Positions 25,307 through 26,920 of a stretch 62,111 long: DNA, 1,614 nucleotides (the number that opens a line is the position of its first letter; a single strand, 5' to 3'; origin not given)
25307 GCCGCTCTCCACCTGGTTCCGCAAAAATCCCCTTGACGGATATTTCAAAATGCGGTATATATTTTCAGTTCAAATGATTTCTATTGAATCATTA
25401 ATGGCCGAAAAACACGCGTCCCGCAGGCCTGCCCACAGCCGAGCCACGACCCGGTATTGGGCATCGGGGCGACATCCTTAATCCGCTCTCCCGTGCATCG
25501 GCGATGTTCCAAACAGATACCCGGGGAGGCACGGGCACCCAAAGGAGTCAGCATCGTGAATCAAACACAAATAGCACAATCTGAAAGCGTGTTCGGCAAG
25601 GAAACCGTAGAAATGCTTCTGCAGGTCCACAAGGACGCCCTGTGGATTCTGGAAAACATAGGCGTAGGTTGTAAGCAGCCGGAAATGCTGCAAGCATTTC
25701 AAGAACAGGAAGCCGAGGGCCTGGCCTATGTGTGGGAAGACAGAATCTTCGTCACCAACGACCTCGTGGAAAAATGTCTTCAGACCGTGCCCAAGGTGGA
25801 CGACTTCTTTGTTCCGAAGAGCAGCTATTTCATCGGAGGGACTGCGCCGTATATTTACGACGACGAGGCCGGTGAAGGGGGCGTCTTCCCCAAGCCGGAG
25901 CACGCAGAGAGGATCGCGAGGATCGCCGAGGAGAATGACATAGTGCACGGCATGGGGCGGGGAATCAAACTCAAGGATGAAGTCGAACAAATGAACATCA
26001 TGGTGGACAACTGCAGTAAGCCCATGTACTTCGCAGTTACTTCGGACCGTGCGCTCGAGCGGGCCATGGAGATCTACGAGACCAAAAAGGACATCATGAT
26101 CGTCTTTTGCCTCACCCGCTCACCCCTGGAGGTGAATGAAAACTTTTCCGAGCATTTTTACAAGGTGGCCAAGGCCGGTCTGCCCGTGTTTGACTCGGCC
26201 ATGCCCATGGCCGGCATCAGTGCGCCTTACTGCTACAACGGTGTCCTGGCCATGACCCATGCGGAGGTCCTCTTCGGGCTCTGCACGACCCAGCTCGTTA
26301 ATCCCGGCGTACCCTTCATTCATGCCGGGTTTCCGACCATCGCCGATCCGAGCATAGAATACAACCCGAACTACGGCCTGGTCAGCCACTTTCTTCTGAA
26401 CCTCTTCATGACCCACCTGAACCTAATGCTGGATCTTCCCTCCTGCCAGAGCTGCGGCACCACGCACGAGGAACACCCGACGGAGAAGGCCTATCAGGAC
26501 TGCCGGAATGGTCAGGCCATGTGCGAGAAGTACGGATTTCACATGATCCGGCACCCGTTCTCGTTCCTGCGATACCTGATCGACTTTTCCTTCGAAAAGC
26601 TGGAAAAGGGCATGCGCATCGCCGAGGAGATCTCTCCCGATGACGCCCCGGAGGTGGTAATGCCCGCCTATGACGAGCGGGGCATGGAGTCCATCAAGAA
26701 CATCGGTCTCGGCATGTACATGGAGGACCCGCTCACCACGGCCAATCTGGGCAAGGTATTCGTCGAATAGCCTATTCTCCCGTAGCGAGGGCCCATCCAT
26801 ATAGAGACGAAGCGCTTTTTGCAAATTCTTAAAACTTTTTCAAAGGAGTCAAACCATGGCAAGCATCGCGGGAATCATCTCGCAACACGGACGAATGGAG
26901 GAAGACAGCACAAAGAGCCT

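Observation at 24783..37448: MarR-headed same-strand cluster of nitrogen/amide-handling enzymes with no pathway I can assign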

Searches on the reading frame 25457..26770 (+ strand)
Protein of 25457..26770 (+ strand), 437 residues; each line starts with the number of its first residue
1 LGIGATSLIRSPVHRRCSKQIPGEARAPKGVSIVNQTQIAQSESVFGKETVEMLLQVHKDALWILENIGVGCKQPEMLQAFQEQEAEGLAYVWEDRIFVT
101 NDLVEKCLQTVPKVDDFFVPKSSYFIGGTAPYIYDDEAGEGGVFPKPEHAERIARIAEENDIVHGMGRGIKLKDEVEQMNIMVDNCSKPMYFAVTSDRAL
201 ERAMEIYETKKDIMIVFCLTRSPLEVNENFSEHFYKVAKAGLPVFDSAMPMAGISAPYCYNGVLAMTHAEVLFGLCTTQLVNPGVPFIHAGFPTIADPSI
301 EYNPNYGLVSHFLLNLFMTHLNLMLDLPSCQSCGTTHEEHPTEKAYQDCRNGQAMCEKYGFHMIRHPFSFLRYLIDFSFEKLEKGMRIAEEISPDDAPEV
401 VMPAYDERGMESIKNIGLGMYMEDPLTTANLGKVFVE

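Call 4: search_protein_families(library=pfam, proteins=[window:25457-26770:+], max_evalue=0.01)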
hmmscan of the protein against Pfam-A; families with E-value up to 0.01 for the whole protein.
window:25457-26770:+ (437 aa): 1 family
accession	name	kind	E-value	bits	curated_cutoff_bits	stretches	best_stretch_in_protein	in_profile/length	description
PF06253.16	MTTB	-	3.6e-22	78.5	25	1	51-382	36-386/500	Trimethylamine methyltransferase (MTTB)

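Call 5: search_protein_families(library=ncbifam, proteins=[window:25457-26770:+], max_evalue=0.01)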
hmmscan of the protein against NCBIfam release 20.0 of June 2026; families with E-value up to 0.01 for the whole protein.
window:25457-26770:+ (437 aa): 1 family
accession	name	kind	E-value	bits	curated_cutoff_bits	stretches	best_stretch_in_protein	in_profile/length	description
TIGR02369.2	trimeth_pyl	equivalog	4.1e-20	71.7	525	1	174-297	145-277/469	[trimethylamine--corrinoid protein] Co-methyltransferase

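Call 30: search_solved_structures(query=window:25556-26770:+, max_evalue=0.01, show_alignments=1)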
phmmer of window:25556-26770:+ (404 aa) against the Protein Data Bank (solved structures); distinct sequences matched with E-value up to 0.01: 5.
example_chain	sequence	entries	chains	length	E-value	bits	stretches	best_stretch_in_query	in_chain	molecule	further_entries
9yce_A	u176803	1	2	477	1.4e-12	50.4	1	18-351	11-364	Glycine betaine methyltransferase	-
2qne_A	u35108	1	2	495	1.6e-12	50.3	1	18-351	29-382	Putative methyltransferase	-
7xcm_A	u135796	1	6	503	2.8e-08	36.3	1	176-266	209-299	Trimethylamine methyltransferase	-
7xcl_A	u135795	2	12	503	2.9e-08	36.2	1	176-267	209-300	Trimethylamine methyltransferase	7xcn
4yyc_A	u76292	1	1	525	0.00097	21.3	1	214-398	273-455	Putative trimethylamine methyltransferase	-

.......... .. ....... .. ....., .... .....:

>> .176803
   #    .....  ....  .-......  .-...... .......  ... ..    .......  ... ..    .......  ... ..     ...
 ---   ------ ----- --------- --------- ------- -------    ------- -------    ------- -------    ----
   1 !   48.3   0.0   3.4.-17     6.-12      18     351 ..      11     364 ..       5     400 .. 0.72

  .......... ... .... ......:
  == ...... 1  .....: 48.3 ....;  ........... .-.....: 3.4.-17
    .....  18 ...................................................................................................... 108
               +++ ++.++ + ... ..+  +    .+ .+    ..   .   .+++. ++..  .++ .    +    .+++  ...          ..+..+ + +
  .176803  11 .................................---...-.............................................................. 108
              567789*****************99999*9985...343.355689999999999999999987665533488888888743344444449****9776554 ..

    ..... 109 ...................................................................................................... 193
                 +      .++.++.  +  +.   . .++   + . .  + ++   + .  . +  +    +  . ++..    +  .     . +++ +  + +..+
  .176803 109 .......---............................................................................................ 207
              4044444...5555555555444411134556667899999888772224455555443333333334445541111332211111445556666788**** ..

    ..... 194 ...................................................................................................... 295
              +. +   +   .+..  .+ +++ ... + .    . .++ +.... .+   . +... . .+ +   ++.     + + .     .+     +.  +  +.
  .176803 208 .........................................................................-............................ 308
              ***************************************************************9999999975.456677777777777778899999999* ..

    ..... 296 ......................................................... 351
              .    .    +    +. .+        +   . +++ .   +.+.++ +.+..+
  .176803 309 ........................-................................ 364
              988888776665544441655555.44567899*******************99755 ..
